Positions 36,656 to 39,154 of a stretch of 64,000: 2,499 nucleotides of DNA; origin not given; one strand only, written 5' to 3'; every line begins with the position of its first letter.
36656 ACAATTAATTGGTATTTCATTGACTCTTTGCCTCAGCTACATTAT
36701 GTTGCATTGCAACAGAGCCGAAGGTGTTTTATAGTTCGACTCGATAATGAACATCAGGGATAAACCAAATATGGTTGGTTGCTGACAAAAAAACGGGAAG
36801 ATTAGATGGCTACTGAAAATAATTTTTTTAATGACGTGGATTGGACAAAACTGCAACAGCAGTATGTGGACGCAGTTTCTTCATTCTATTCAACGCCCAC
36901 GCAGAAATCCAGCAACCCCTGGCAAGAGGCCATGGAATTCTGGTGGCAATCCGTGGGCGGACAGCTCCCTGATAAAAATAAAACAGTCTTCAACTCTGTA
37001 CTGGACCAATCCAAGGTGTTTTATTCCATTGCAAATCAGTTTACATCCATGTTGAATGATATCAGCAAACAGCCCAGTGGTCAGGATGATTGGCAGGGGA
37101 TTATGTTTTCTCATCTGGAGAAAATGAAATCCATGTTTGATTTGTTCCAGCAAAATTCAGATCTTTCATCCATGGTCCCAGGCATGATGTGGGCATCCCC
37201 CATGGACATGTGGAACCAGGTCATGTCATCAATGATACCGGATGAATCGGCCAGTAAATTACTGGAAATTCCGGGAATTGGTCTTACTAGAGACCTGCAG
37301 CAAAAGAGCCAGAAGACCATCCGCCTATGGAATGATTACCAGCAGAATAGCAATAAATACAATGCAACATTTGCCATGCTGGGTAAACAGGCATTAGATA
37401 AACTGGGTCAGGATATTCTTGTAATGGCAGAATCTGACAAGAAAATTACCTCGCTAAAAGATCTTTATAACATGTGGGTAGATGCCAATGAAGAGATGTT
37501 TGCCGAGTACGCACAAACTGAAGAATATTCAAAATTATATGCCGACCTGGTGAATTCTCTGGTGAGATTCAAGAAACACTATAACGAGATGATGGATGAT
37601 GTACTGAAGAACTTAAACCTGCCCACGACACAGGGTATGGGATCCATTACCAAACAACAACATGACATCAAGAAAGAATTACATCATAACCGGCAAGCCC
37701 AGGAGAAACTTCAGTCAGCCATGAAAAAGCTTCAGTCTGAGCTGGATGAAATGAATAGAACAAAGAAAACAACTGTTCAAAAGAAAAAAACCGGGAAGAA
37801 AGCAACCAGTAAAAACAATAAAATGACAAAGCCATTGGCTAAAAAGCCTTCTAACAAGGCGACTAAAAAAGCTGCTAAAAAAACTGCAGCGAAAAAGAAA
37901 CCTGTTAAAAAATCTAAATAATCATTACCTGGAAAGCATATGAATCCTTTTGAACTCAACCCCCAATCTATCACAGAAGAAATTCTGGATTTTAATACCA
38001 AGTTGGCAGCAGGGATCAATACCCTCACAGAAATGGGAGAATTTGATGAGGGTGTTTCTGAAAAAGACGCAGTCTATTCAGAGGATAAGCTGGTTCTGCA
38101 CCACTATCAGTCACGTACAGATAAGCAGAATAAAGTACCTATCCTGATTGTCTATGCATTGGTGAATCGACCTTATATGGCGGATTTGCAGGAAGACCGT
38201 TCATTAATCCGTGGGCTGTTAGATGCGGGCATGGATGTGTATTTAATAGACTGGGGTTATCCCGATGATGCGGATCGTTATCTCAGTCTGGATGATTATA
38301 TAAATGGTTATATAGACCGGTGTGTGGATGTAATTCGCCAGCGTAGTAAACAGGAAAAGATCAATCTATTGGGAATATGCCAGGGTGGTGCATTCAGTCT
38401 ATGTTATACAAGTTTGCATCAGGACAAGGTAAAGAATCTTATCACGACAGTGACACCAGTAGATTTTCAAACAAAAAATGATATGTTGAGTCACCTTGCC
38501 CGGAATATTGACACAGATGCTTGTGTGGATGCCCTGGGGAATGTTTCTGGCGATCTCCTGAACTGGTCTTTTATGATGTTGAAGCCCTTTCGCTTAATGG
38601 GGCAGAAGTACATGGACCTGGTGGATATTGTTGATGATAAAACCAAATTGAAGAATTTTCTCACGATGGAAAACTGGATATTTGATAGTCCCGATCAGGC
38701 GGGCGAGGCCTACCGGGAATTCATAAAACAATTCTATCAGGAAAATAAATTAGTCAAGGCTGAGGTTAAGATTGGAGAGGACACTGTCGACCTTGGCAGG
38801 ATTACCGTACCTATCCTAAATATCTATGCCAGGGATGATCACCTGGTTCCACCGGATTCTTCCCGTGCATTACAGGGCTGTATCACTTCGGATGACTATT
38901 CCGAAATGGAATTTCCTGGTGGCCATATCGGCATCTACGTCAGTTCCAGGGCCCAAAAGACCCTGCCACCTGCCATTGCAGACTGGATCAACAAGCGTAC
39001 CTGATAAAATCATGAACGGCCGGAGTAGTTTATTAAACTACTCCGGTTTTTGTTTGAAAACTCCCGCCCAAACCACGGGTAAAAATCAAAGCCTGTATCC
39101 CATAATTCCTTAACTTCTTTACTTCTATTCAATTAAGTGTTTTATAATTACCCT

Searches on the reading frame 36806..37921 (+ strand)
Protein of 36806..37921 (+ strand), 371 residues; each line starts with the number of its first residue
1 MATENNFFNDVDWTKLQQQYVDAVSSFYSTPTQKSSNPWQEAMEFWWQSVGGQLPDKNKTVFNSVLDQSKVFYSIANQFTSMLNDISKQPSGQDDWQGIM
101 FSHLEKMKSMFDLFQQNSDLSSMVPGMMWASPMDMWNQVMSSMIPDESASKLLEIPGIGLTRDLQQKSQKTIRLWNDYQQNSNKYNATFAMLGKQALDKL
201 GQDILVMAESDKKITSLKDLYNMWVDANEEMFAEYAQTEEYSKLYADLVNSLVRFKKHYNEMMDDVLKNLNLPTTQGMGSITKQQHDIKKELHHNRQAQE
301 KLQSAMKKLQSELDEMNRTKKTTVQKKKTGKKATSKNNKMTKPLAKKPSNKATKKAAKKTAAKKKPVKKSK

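Call 76: search_protein_families(library=pfam, proteins=[window:36806-37921:+], max_evalue=0.00001)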
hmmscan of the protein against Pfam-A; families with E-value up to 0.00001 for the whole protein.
window:36806-37921:+ (371 aa): 1 family
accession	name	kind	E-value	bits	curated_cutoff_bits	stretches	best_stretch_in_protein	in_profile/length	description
PF09712.15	PHA_synth_III_E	-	2.5e-54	185.1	25.7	1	12-294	1-309/311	Poly(R)-hydroxyalkanoic acid synthase subunit (PHA_synth_III_E)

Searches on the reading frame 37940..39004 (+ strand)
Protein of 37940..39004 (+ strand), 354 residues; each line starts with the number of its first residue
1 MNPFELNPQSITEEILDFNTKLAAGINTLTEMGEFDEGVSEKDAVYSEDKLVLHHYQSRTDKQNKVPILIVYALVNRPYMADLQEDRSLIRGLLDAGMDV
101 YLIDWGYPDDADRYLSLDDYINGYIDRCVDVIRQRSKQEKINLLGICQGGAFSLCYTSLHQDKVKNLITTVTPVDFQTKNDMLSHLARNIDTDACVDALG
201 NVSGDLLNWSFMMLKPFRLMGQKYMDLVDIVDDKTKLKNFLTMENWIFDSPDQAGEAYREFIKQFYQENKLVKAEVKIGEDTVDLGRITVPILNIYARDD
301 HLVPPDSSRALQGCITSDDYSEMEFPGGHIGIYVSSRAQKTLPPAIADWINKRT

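Call 76: search_protein_families(library=pfam, proteins=[window:37940-39004:+], max_evalue=0.00001)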
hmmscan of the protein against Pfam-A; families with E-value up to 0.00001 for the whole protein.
window:37940-39004:+ (354 aa): 3 families
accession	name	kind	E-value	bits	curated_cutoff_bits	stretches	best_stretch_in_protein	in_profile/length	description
PF00561.26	Abhydrolase_1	-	5.7e-29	101.9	25.8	1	67-333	2-242/245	alpha/beta hydrolase fold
PF12146.15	Hydrolase_4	-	7e-08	32.5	27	1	89-325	23-227/239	Serine aminopeptidase, S33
PF07167.19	PhaC_N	-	1.8e-06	28.2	23.7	1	41-91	121-171/173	Poly-beta-hydroxybutyrate polymerase (PhaC) N-terminus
